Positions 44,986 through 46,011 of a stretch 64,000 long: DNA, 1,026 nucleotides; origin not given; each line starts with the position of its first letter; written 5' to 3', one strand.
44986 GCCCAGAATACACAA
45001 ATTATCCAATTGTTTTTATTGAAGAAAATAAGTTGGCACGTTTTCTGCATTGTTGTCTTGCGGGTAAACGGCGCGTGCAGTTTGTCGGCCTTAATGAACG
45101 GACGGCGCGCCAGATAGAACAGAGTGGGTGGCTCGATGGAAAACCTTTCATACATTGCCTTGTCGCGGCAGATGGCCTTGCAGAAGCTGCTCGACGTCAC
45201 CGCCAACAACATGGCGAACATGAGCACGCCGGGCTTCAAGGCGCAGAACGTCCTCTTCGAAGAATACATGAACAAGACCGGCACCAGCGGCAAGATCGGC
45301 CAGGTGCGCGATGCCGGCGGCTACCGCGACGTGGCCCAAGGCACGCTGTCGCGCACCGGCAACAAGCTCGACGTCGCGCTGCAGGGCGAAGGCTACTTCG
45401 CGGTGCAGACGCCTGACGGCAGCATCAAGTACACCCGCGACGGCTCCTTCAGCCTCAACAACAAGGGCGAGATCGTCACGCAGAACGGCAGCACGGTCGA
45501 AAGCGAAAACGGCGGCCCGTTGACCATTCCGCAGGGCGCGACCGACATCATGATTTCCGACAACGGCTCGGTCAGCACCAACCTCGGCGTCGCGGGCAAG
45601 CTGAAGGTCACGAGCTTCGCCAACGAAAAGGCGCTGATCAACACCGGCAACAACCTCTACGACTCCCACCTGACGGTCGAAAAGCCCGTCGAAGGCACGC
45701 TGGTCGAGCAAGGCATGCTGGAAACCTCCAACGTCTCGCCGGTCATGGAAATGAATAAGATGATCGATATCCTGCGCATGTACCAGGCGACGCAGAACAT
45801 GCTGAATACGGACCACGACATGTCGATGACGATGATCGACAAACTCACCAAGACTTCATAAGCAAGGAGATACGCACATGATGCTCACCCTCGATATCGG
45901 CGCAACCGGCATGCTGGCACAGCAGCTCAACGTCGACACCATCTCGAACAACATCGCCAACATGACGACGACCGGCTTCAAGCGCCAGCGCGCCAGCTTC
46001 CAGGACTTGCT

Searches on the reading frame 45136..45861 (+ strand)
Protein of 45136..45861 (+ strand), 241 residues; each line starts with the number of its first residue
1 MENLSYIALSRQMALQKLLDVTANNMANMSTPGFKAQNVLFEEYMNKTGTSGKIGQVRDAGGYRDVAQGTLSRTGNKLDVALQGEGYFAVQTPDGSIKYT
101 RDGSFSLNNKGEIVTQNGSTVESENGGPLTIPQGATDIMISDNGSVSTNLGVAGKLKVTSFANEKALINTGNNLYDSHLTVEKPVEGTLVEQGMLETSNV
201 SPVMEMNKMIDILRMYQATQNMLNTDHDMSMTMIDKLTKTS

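Call 9: search_protein_families(library=ncbifam, proteins=[window:45136-45861:+], max_evalue=0.00001)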
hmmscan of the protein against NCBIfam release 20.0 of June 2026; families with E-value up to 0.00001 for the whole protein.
window:45136-45861:+ (241 aa): 23 families
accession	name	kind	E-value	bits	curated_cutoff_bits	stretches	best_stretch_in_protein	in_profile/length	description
NF009331.1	PRK12689.1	equivalog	8.6e-70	234.8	347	1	1-239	1-250/252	flagellar basal-body rod protein FlgF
NF009332.0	PRK12690.1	equivalog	1.1e-58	198.3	288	1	1-239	1-238/239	flagellar hook-basal body complex protein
TIGR02490.1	flgF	equivalog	7.1e-57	192.5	178.5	1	6-217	2-218/218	flagellar basal-body rod protein FlgF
TIGR03506.1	FlgEFG_subfam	subfamily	1.8e-54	185.8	70.25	2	5-121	3-121/351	flagellar hook-basal body complex protein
NF009282.1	PRK12642.1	equivalog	1.5e-46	158.7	242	1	1-229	1-229/239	flagellar basal-body rod protein FlgF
TIGR02488.1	flgG_G_neg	equivalog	3.4e-43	148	252.75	1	12-233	9-255/259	flagellar basal-body rod protein FlgG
NF009280.2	PRK12640.1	subfamily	2.2e-38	132.2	210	1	1-231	1-237/246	flagellar basal body rod protein FlgF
NF009456.0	PRK12816.1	equivalog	6.8e-33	114.4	416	1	8-233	8-259/264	flagellar basal body rod protein FlgG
NF009278.1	PRK12636.1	equivalog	9.3e-31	107.3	350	1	9-228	9-253/263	flagellar basal body rod protein FlgG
NF004238.1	PRK05682.1-1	equivalog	9.8e-30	104.1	400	2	8-122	6-122/414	flagellar hook protein FlgE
NF009283.0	PRK12643.1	equivalog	3.3e-22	79.5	421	1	6-148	6-145/209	flagellar basal body rod protein FlgF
NF004242.0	PRK05682.2-1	equivalog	1.5e-21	76.7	365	1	19-122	21-128/422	flagellar hook protein FlgE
NF004241.1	PRK05682.1-5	equivalog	2.4e-21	76.4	469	1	6-122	6-136/446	flagellar hook protein FlgE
NF005286.1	PRK06803.1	equivalog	5e-21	75.3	467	1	7-120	5-115/402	flagellar hook protein FlgE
NF009281.1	PRK12641.1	equivalog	1.7e-20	73.6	260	1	15-223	15-234/252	flagellar basal-body rod protein FlgF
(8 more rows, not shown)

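Call 10: find_related_loci(query=window:45136-45861:+, collection=genome_contigs, flank=4000)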
Query window:45136-45861:+ (241 aa) in genome_contigs; peptide patterns used: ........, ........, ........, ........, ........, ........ (x = any residue, [..] = any of these).
96 stretches matched a pattern; 10 encode a relative of the query (tblastn E <= 1e-3); 10 distinct loci.
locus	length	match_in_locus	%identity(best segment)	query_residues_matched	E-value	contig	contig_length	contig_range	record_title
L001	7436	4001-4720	56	1-239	7e-90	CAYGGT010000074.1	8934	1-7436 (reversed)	MAG TPA_asm: uncultured Rhodospirillaceae bacterium isolate ERP113451_co1_165 genome assembly, contig: NODE_9843_length_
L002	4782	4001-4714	57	1-239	6e-88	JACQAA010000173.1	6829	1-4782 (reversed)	MAG: Proteobacteria bacterium isolate NC_groundwater_904_Pr1_S-0.2um_52_13 Montesol18-Sp2_coassembly_scaffold_1093572, w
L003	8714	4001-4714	58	1-238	4e-86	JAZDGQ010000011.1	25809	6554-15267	MAG: Pseudomonadota bacterium isolate MEGAHIT-group-0.273 k141_18162912, whole genome shotgun sequence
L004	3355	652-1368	55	1-239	1e-82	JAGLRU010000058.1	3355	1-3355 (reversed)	MAG: Alphaproteobacteria bacterium isolate RS_9_27 ROV157_9.bin.27.fa_58, whole genome shotgun sequence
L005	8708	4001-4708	41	1-237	1e-54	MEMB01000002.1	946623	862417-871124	MAG: Alphaproteobacteria bacterium GWF2_58_20 gwf2_scaffold_22, whole genome shotgun sequence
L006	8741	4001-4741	39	1-241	3e-50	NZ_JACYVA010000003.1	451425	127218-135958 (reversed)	Sphingomonas sp. CFBP 13720 strain CFBP13720 CFBP1372003, whole genome shotgun sequence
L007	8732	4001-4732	37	1-241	4e-48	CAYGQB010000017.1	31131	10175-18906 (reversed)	MAG TPA_asm: uncultured Caulobacterales bacterium isolate ERP117304_co3_179 genome assembly, contig: NODE_2121_length_31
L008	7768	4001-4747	36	1-241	1e-35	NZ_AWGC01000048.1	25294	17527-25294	Asticcacaulis sp. AC402 contig00048, whole genome shotgun sequence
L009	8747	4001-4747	36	1-241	3e-35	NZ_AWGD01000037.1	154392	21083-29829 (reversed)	Asticcacaulis sp. AC460 contig00037, whole genome shotgun sequence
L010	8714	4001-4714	33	6-237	9e-24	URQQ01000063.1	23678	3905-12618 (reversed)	uncultured Lachnospiraceae bacterium isolate UMGS1251 genome assembly, contig: NODE_1912_length_23678_cov_4.496635, whol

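Call 16: find_encoding_contigs(protein=window:45136-45861:+, flank=3000, max_places=6)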
Protein window:45136-45861:+ (241 aa): 4 contigs read that carry it; 2 places shown.
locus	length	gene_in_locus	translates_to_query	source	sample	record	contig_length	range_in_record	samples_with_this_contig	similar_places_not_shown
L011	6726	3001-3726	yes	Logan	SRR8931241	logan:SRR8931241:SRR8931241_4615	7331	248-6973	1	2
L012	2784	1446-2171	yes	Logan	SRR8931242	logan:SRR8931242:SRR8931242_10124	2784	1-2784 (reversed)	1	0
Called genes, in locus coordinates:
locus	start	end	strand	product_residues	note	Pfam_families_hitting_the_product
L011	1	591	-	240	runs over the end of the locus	-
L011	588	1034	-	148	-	PF20072:DUF6468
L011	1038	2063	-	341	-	PF02154:FliM, PF01052:FliMN_C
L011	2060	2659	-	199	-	-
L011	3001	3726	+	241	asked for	PF00460:Flg_bb_rod, PF22692:LlgE_F_G_D1, PF06429:Flg_bbr_C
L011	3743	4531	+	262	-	PF00460:Flg_bb_rod, PF22692:LlgE_F_G_D1, PF06429:Flg_bbr_C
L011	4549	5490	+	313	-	PF13144:ChapFlgA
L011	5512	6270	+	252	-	PF02107:FlgH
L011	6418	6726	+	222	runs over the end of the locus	?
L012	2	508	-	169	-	?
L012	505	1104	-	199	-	-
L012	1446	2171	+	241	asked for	PF00460:Flg_bb_rod, PF22692:LlgE_F_G_D1, PF06429:Flg_bbr_C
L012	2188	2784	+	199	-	?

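Call 17: find_related_loci(query=window:45136-45861:+, collection=metagenome_contigs, flank=3000)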
Query window:45136-45861:+ (241 aa) in metagenome_contigs; peptide patterns used: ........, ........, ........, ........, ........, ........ (x = any residue, [..] = any of these).
129 stretches matched a pattern; 5 encode a relative of the query (tblastn E <= 1e-3); 5 distinct loci.
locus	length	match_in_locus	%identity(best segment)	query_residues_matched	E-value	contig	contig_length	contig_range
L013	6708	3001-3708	41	1-237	3e-55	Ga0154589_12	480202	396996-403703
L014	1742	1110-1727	45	1-203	5e-49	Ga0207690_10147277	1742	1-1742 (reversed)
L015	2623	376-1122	32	6-229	3e-32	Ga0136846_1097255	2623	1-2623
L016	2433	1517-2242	31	1-232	2e-21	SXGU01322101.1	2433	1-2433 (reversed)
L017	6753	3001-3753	30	7-217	7e-20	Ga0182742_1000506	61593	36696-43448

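Call 18: find_homologous_proteins(query=window:45136-45861:+, max_evalue=1e-30)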
Query window:45136-45861:+ (241 aa): 477 proteins with E <= 1e-30 among 2097 candidates; the best 120 are listed.
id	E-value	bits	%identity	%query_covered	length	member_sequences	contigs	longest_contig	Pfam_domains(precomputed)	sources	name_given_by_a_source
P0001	1.2e-149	514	100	100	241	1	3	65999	PF06429.19,PF00460.26,PF22692.2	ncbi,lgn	-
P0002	9.0e-115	400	77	100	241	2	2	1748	PF06429.19,PF00460.26,PF22692.2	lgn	-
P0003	1.7e-86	307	63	99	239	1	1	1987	PF06429.19,PF00460.26,PF22692.2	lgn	-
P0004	9.9e-86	305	62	100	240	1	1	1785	PF06429.19,PF00460.26,PF22692.2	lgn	-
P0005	1.4e-85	304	61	99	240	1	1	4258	PF06429.19,PF00460.26,PF22692.2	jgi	jgi:flagellar basal-body rod protein FlgF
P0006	1.4e-85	304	63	99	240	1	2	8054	PF06429.19,PF00460.26,PF22692.2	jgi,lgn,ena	jgi:flagellar basal-body rod protein FlgF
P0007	4.5e-85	303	62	99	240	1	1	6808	PF06429.19,PF00460.26,PF22692.2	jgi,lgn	jgi:flagellar basal-body rod protein FlgF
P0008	1.5e-83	298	61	99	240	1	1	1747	PF06429.19,PF00460.26,PF22692.2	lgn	-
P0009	1.8e-82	294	57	99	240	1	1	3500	PF06429.19,PF00460.26,PF22692.2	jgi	jgi:flagellar basal-body rod protein FlgF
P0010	4.4e-82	293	59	100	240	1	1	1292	PF06429.19,PF00460.26,PF22692.2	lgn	-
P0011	1.3e-81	291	58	99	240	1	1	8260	PF06429.19,PF00460.26,PF22692.2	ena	-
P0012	1.5e-81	291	59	99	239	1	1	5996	PF06429.19,PF00460.26,PF22692.2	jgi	jgi:flagellar basal-body rod protein FlgF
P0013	2.3e-81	290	58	99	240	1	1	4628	PF06429.19,PF00460.26,PF22692.2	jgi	jgi:flagellar basal-body rod protein FlgF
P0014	2.4e-81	290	57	100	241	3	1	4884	PF06429.19,PF00460.26,PF22692.2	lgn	-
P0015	2.7e-80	287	58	99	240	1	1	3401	PF06429.19,PF00460.26,PF22692.2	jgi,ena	-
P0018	2.4e-79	284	58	99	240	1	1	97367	PF06429.19,PF00460.26,PF22692.2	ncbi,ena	-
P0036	5.2e-77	276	57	99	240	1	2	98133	PF06429.19,PF00460.26,PF22692.2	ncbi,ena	-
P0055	2.1e-72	261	54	99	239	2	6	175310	PF06429.19,PF00460.26,PF22692.2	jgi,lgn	jgi:flagellar basal-body rod protein FlgF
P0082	2.6e-69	251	52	99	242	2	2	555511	PF06429.19,PF00460.26,PF22692.2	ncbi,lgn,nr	ncbi:MAG: flagellar basal-body rod protein FlgF [Micavibrio sp.]|nr:flagellar basal-body rod protein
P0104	3.1e-67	244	49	100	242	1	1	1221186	PF06429.19,PF00460.26,PF22692.2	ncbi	-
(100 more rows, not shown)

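Call 19: find_encoding_contigs(protein=P0002, flank=3000, max_places=2)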
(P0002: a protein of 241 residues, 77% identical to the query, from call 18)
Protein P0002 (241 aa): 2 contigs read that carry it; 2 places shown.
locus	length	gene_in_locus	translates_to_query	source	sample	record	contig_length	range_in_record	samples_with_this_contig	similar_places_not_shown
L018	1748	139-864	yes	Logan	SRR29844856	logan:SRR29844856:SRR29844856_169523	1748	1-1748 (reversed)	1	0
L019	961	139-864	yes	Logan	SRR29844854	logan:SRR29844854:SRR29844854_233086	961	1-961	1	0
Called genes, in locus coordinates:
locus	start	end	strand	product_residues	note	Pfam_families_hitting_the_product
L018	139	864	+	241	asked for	PF00460:Flg_bb_rod, PF22692:LlgE_F_G_D1, PF06429:Flg_bbr_C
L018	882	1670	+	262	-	PF00460:Flg_bb_rod, PF22692:LlgE_F_G_D1, PF06429:Flg_bbr_C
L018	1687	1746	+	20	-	?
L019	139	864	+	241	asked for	PF00460:Flg_bb_rod, PF22692:LlgE_F_G_D1, PF06429:Flg_bbr_C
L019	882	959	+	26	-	?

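Call 20: find_encoding_contigs(protein=P0003, flank=3000, max_places=2)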
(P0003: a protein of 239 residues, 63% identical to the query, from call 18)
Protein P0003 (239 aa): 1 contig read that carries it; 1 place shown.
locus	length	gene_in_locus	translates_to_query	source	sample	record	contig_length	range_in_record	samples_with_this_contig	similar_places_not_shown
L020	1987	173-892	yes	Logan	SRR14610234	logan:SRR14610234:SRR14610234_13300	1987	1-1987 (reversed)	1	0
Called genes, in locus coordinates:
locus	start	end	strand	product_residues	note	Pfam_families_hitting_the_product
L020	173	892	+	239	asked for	PF00460:Flg_bb_rod (weak), PF22692:LlgE_F_G_D1, PF06429:Flg_bbr_C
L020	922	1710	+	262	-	PF00460:Flg_bb_rod, PF22692:LlgE_F_G_D1, PF06429:Flg_bbr_C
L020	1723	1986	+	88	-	?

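Call 21: find_encoding_contigs(protein=P0006, flank=3000, max_places=2)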
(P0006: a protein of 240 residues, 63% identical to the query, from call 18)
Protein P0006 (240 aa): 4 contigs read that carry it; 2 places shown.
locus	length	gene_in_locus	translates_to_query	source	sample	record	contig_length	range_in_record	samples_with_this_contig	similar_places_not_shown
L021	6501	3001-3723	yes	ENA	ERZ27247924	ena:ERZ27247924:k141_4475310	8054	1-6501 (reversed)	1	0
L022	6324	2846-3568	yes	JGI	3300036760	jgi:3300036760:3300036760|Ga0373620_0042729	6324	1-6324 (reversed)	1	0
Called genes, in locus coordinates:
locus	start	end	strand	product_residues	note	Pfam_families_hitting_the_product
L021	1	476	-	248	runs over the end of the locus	PF03448:MgtE_N (weak)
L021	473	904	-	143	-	PF20072:DUF6468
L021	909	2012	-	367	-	PF02154:FliM, PF01052:FliMN_C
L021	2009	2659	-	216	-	PF03748:FliL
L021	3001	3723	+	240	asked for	PF00460:Flg_bb_rod, PF22692:LlgE_F_G_D1, PF06429:Flg_bbr_C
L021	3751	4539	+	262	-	PF00460:Flg_bb_rod, PF22692:LlgE_F_G_D1, PF06429:Flg_bbr_C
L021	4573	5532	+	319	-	PF13144:ChapFlgA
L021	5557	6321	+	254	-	PF02107:FlgH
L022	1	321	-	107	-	?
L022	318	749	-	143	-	PF20072:DUF6468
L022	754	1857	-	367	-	PF02154:FliM, PF01052:FliMN_C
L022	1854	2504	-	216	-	PF03748:FliL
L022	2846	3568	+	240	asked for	PF00460:Flg_bb_rod, PF22692:LlgE_F_G_D1, PF06429:Flg_bbr_C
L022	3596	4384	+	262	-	PF00460:Flg_bb_rod, PF22692:LlgE_F_G_D1, PF06429:Flg_bbr_C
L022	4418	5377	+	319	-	PF13144:ChapFlgA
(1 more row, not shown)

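Call 22: find_encoding_contigs(protein=P0007, flank=3000, max_places=2)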
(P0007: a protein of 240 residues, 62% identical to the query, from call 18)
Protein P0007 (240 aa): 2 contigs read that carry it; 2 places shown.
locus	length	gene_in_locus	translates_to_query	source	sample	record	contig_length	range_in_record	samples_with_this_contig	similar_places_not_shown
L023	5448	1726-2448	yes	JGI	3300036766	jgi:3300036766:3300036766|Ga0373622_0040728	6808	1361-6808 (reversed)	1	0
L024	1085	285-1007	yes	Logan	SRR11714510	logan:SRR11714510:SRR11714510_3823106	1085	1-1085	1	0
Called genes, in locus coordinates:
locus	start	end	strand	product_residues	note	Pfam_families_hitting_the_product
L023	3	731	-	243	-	?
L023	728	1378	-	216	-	PF03748:FliL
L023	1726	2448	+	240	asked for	PF00460:Flg_bb_rod, PF22692:LlgE_F_G_D1, PF06429:Flg_bbr_C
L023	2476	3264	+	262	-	PF00460:Flg_bb_rod, PF22692:LlgE_F_G_D1, PF06429:Flg_bbr_C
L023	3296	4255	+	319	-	PF13144:ChapFlgA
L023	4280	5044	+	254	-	PF02107:FlgH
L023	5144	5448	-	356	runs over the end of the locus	PF00724:Oxidored_FMN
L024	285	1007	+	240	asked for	PF00460:Flg_bb_rod, PF22692:LlgE_F_G_D1, PF06429:Flg_bbr_C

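Call 23: find_encoding_contigs(protein=P0005, flank=3000, max_places=2)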
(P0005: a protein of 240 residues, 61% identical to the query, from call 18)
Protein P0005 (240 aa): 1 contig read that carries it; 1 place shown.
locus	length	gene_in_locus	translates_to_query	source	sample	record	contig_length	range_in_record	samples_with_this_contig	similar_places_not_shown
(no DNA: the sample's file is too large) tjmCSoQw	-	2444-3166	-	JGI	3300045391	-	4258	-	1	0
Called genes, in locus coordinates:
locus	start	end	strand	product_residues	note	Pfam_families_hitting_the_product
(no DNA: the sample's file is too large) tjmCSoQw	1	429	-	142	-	PF20072:DUF6468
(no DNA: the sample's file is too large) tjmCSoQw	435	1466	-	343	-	PF02154:FliM, PF01052:FliMN_C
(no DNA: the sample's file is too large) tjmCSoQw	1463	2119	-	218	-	PF03748:FliL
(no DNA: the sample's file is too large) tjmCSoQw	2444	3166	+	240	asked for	PF00460:Flg_bb_rod (weak), PF22692:LlgE_F_G_D1, PF06429:Flg_bbr_C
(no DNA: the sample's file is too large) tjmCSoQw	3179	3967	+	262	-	PF00460:Flg_bb_rod, PF22692:LlgE_F_G_D1, PF06429:Flg_bbr_C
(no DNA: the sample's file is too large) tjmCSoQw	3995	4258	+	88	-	?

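Call 24: find_encoding_contigs(protein=P0011, flank=3000, max_places=2)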
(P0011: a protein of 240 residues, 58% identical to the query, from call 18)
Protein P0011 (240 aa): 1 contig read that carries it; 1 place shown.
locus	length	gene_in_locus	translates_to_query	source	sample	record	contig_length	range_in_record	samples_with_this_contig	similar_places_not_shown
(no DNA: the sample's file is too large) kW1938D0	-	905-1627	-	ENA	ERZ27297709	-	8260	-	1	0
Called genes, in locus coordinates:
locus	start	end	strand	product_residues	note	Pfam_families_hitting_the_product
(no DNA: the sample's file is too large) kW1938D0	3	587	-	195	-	?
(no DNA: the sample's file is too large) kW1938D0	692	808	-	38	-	-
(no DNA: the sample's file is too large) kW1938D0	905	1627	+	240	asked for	PF00460:Flg_bb_rod, PF22692:LlgE_F_G_D1, PF06429:Flg_bbr_C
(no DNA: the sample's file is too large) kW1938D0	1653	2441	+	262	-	PF00460:Flg_bb_rod, PF22692:LlgE_F_G_D1, PF06429:Flg_bbr_C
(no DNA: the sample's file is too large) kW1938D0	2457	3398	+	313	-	PF13144:ChapFlgA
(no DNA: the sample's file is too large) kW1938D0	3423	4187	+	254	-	PF02107:FlgH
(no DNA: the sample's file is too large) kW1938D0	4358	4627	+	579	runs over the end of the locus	PF00501:AMP-binding, PF13193:AMP-binding_C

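Call 25: find_encoding_contigs(protein=P0018, flank=10000, max_places=1)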
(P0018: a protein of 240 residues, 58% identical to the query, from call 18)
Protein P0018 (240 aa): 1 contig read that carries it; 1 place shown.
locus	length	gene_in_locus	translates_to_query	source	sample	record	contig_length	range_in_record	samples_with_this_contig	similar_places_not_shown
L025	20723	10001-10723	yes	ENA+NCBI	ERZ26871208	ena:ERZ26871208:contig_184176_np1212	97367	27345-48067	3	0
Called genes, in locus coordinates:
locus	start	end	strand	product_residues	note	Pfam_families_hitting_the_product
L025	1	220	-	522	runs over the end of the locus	PF00890:FAD_binding_2, PF01266:DAO (faint), PF02910:Succ_DH_flav_C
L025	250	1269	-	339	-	PF02445:NadA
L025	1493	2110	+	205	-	PF00440:TetR_N, PF13305:TetR_C_33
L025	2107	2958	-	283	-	PF03881:Fructosamin_kin, PF01636:APH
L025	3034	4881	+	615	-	PF05430:Methyltransf_30, PF07992:Pyr_redox_2 (faint), PF01266:DAO, PF13450:NAD_binding_8 (weak)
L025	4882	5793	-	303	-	-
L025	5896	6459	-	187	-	PF01427:Peptidase_M15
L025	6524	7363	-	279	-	PF03448:MgtE_N (weak)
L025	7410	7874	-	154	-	PF20072:DUF6468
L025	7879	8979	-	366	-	PF02154:FliM, PF01052:FliMN_C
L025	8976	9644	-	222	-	PF03748:FliL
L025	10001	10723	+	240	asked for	PF00460:Flg_bb_rod, PF22692:LlgE_F_G_D1, PF06429:Flg_bbr_C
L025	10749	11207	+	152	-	PF00460:Flg_bb_rod, PF22692:LlgE_F_G_D1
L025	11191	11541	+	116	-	PF06429:Flg_bbr_C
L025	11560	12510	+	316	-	PF13144:ChapFlgA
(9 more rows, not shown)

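Call 26: find_encoding_contigs(protein=P0036, flank=10000, max_places=1)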
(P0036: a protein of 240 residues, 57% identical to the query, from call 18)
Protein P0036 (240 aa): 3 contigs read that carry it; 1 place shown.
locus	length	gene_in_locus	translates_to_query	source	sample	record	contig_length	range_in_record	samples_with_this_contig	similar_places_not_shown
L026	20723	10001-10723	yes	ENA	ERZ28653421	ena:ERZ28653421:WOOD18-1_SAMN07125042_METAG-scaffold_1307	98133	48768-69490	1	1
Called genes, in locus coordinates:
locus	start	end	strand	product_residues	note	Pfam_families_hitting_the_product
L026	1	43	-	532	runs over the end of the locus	PF00890:FAD_binding_2, PF01266:DAO (weak), PF02910:Succ_DH_flav_C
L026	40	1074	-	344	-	PF02445:NadA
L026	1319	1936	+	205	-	PF00440:TetR_N, PF13305:TetR_C_33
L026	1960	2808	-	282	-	PF03881:Fructosamin_kin, PF01636:APH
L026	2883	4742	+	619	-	PF05430:Methyltransf_30, PF07992:Pyr_redox_2 (faint), PF00890:FAD_binding_2 (weak), PF01266:DAO, PF02737:3HCDH_N (faint), PF13450:NAD_binding_8 (weak)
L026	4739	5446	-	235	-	PF01427:Peptidase_M15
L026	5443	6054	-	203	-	PF04344:CheZ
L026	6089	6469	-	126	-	PF00072:Response_reg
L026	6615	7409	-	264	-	PF03448:MgtE_N (weak)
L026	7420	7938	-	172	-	PF20072:DUF6468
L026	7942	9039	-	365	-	PF02154:FliM, PF01052:FliMN_C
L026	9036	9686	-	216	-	PF03748:FliL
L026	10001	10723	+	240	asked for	PF00460:Flg_bb_rod, PF22692:LlgE_F_G_D1, PF06429:Flg_bbr_C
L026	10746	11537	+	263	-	PF00460:Flg_bb_rod, PF22692:LlgE_F_G_D1, PF06429:Flg_bbr_C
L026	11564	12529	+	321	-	PF13144:ChapFlgA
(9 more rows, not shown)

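Call 53: find_encoding_contigs(protein=P0055, flank=3000, max_places=1)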
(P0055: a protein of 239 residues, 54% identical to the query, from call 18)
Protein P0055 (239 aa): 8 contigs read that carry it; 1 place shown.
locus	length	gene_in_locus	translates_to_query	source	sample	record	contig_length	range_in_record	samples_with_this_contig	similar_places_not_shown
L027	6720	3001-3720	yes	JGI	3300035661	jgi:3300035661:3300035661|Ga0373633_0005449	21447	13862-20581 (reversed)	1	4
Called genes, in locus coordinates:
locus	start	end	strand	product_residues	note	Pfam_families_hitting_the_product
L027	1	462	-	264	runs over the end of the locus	PF03448:MgtE_N (weak)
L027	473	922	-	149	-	PF20072:DUF6468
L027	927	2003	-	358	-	PF02154:FliM, PF01052:FliMN_C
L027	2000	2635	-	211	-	PF03748:FliL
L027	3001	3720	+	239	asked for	PF00460:Flg_bb_rod, PF22692:LlgE_F_G_D1, PF06429:Flg_bbr_C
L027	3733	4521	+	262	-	PF00460:Flg_bb_rod, PF22692:LlgE_F_G_D1, PF06429:Flg_bbr_C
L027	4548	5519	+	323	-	PF13144:ChapFlgA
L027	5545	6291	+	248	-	PF02107:FlgH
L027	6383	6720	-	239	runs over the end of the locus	PF13302:Acetyltransf_3 (weak), PF00583:Acetyltransf_1 (weak), PF08445:FR47 (weak)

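Call 54: find_encoding_contigs(protein=P0082, flank=3000, max_places=1)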
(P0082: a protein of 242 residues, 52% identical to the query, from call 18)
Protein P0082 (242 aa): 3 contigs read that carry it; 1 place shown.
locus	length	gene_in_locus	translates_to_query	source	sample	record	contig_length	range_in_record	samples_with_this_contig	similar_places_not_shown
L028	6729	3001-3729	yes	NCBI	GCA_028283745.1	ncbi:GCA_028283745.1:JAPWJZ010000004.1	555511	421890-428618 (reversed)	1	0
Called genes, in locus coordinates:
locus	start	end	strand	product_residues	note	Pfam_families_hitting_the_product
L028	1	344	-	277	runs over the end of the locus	-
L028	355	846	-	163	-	PF20072:DUF6468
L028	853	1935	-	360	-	PF02154:FliM, PF01052:FliMN_C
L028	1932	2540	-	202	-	PF03748:FliL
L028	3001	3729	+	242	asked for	PF00460:Flg_bb_rod, PF22692:LlgE_F_G_D1, PF06429:Flg_bbr_C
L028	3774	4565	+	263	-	PF00460:Flg_bb_rod, PF22692:LlgE_F_G_D1, PF06429:Flg_bbr_C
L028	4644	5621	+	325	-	PF13144:ChapFlgA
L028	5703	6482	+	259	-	PF02107:FlgH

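Call 55: find_encoding_contigs(protein=P0104, flank=3000, max_places=1)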
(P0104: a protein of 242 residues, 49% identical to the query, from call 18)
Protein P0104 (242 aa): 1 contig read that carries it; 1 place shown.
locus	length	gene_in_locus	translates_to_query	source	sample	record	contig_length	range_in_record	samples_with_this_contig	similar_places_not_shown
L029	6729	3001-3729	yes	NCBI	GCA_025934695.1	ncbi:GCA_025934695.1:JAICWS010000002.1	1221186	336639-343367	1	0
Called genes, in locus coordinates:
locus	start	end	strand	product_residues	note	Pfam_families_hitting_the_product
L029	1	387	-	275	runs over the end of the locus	-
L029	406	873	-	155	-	-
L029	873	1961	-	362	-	PF02154:FliM, PF01052:FliMN_C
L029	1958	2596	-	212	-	PF03748:FliL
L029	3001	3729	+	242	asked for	PF00460:Flg_bb_rod, PF22692:LlgE_F_G_D1, PF06429:Flg_bbr_C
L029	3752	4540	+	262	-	PF00460:Flg_bb_rod, PF22692:LlgE_F_G_D1, PF06429:Flg_bbr_C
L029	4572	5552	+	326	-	PF13144:ChapFlgA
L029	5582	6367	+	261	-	PF02107:FlgH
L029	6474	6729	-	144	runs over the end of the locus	-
